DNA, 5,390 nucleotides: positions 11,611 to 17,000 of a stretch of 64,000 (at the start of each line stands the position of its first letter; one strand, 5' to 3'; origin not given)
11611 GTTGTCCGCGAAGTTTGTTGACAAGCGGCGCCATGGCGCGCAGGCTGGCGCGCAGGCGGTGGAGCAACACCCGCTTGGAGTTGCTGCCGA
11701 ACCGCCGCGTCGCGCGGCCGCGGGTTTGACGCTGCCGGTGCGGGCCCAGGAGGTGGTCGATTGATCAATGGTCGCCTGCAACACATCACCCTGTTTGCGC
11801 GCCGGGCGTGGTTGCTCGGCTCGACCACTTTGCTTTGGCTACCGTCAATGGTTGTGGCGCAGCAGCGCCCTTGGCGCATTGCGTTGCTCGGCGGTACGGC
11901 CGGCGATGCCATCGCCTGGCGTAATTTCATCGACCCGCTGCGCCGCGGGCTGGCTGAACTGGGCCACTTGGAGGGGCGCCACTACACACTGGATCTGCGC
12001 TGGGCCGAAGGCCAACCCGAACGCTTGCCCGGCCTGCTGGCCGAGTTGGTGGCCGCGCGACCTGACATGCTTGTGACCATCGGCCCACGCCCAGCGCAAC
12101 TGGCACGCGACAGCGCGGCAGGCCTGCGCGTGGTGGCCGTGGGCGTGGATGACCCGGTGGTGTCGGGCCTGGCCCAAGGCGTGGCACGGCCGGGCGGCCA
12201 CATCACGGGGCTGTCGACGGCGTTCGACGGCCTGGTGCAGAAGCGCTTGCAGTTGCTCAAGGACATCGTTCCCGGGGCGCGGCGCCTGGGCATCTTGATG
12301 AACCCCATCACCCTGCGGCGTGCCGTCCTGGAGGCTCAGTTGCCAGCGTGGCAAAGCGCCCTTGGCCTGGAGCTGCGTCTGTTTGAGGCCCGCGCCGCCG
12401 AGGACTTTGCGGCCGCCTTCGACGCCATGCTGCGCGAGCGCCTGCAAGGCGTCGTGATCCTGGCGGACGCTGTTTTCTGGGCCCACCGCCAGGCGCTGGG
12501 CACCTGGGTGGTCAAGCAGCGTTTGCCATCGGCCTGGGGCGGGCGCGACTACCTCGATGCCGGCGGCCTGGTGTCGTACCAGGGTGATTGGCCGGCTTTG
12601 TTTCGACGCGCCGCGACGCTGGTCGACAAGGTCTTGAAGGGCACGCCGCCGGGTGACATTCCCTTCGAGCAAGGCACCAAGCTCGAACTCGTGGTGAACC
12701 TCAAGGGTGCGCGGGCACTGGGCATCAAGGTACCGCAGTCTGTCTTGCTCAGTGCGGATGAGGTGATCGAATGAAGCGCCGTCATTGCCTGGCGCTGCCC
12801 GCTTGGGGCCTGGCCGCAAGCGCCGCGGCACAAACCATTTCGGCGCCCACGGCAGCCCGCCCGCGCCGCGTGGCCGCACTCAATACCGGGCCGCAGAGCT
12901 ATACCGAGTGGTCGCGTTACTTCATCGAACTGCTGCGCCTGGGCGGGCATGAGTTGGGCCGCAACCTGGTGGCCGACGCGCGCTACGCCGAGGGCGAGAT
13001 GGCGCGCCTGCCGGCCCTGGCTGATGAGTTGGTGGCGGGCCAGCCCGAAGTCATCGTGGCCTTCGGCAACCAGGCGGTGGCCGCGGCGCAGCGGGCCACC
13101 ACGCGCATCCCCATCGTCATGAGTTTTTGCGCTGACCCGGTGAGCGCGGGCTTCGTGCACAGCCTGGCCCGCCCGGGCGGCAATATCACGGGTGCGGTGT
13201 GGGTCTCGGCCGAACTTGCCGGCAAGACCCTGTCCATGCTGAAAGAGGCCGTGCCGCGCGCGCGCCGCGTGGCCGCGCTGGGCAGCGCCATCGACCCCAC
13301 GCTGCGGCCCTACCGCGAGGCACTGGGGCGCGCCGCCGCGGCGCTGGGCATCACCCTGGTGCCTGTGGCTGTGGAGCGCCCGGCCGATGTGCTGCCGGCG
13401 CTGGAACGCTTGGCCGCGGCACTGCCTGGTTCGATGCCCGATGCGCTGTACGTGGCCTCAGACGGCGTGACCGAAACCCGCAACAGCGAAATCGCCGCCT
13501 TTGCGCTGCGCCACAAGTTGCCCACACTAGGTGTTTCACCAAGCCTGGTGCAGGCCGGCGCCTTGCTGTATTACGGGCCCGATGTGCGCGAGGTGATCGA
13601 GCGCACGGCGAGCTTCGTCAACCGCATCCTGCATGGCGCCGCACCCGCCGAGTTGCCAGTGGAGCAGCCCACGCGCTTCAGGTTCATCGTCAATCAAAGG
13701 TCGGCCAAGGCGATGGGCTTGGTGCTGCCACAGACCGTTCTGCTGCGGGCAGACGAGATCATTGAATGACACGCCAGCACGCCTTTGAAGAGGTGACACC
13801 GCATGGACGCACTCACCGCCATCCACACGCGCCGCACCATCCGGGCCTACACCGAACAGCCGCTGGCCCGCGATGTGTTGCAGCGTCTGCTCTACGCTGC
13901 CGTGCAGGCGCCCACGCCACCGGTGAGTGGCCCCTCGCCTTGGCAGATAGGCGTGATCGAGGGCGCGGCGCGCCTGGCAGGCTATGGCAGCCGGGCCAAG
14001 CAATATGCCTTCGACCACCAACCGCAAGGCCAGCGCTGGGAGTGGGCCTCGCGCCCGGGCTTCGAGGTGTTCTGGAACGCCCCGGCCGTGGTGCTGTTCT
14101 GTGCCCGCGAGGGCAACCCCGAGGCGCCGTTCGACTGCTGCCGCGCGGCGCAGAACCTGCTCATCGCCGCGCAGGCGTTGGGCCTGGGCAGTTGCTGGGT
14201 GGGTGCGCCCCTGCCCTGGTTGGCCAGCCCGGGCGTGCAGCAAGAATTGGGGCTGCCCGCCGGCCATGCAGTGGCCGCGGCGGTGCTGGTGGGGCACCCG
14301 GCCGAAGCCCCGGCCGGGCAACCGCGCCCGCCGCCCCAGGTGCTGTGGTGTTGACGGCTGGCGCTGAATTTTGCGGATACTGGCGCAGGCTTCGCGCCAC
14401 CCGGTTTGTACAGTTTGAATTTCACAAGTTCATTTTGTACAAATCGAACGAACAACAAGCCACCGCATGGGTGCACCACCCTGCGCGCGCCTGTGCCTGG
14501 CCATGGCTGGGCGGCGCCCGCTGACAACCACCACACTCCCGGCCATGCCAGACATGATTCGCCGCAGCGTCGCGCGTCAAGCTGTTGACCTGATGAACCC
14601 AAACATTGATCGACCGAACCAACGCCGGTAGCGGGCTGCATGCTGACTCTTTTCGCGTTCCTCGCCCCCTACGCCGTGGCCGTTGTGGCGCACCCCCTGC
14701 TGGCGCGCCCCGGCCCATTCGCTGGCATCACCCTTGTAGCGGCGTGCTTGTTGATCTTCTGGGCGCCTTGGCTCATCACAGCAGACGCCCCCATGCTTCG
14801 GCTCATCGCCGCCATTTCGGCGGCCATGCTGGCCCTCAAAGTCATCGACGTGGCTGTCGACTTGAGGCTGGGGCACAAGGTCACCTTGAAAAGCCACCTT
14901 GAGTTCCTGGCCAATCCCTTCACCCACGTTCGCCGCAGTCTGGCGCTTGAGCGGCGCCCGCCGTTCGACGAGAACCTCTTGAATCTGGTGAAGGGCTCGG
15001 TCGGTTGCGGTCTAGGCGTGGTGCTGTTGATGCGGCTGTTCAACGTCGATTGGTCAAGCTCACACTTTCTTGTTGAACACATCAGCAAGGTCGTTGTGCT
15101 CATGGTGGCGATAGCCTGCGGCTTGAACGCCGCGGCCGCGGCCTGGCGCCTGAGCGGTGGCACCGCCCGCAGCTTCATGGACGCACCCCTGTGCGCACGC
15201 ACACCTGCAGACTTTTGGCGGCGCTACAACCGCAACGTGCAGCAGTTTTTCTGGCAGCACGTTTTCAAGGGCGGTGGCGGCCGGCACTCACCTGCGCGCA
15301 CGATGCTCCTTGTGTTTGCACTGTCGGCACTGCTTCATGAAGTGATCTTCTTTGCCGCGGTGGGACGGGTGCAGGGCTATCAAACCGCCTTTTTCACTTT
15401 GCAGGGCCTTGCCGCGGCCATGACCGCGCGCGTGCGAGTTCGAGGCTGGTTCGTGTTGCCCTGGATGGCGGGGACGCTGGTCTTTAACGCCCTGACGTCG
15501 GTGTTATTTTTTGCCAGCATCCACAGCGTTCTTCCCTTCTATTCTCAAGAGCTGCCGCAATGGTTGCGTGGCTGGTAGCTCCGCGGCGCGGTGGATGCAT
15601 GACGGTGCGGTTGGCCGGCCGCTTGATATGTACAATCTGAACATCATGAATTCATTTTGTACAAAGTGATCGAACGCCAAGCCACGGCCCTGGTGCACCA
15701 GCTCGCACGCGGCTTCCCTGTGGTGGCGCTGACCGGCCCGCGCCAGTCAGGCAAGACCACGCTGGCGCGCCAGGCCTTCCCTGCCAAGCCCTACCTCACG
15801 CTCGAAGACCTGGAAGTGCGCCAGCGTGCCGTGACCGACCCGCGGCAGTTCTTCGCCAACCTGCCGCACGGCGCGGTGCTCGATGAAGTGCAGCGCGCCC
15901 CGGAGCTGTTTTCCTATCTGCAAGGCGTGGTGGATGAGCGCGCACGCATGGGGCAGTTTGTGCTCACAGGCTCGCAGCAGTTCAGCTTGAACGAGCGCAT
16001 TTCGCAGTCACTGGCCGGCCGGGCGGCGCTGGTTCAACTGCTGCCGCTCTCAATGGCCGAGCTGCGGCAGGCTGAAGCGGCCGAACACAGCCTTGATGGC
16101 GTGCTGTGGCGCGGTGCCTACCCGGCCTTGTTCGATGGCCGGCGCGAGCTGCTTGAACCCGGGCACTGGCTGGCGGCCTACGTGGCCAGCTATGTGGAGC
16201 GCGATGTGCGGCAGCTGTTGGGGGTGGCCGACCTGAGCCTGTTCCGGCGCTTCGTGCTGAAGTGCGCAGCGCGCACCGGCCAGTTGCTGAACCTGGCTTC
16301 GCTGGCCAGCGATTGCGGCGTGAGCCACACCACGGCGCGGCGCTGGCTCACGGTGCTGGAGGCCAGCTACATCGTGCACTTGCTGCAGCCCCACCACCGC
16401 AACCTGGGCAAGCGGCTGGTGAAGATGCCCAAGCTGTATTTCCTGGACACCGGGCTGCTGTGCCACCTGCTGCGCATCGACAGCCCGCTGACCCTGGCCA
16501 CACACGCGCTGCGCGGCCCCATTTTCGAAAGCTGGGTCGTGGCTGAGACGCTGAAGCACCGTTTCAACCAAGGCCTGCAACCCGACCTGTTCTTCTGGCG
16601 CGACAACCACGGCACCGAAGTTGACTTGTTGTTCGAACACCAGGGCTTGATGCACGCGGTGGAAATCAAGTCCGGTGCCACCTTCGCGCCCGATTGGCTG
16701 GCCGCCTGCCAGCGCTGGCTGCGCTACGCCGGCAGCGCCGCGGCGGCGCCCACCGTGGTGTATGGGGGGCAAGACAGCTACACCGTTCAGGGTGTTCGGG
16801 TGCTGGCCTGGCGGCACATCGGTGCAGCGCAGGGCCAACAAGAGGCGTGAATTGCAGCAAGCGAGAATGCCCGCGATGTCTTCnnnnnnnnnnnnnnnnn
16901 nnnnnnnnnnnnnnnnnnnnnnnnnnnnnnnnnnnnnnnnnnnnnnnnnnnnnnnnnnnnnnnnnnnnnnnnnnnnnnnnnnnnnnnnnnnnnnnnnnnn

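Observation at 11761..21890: Orphan COG2984 solute-binding proteins wired to a Cache-GAF kinase / receiver / REC-cyclase module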

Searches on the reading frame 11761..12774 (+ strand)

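Call 3: search_protein_families(library=pfam, proteins=[window:11761-12774:+], max_evalue=0.001)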
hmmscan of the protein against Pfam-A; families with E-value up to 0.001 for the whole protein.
window:11761-12774:+ (337 aa): 1 family
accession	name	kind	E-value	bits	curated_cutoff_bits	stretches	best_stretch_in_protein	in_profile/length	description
PF04392.18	ABC_sub_bind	-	3.8e-34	118.7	25.9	1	60-336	20-293/293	ABC transporter substrate binding protein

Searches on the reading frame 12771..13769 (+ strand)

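Call 3: search_protein_families(library=pfam, proteins=[window:12771-13769:+], max_evalue=0.001)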
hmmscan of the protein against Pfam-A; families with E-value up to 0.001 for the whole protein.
window:12771-13769:+ (332 aa): 1 family
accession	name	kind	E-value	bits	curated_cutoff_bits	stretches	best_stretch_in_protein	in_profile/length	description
PF04392.18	ABC_sub_bind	-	3.7e-38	131.9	25.9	1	52-330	21-292/293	ABC transporter substrate binding protein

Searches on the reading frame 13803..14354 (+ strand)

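Call 54: search_protein_families(library=pfam, proteins=[window:13803-14354:+], max_evalue=0.001)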
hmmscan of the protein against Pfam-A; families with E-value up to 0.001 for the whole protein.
window:13803-14354:+ (183 aa): 2 families
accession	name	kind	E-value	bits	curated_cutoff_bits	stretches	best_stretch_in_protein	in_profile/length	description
PF00881.29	Nitroreductase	-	1.3e-23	84.4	23.5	1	7-165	1-167/167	Nitroreductase family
PF14512.11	TM1586_NiRdase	-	3.5e-07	30.5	27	0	92-138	65-110/215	Putative TM nitroreductase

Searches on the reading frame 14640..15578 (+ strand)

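Call 3: search_protein_families(library=pfam, proteins=[window:14640-15578:+], max_evalue=0.001)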
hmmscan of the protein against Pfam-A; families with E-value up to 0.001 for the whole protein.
window:14640-15578:+ (312 aa): 2 families
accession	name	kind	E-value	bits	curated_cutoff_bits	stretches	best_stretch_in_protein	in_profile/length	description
PF03062.24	MBOAT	-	8e-09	35.7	27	1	154-278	195-317/337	MBOAT, membrane-bound O-acyltransferase family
PF13813.11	MBOAT_2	-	0.00084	20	25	0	187-253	12-84/85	Membrane bound O-acyl transferase family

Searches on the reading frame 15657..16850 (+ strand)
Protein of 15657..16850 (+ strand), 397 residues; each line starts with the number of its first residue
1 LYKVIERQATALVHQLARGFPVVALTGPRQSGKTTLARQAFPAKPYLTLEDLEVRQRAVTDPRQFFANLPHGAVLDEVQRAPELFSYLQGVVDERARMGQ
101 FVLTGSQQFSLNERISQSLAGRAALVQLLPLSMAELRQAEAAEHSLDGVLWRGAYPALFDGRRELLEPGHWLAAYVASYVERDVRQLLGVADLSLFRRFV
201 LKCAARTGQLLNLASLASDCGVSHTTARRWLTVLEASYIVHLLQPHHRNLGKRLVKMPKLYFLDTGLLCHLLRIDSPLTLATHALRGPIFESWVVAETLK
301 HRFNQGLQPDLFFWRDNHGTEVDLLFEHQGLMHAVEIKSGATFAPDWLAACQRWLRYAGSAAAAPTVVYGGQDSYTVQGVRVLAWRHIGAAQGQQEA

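Call 3: search_protein_families(library=pfam, proteins=[window:15657-16850:+], max_evalue=0.001)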
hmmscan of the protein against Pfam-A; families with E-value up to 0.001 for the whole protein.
window:15657-16850:+ (397 aa): 2 families
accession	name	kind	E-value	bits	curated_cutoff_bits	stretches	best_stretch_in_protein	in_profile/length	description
PF13635.12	DUF4143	-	4.1e-49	166.8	28.1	1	181-340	1-160/160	Domain of unknown function (DUF4143)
PF13173.12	AAA_14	-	2.1e-25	89.7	27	1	21-136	3-128/129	AAA domain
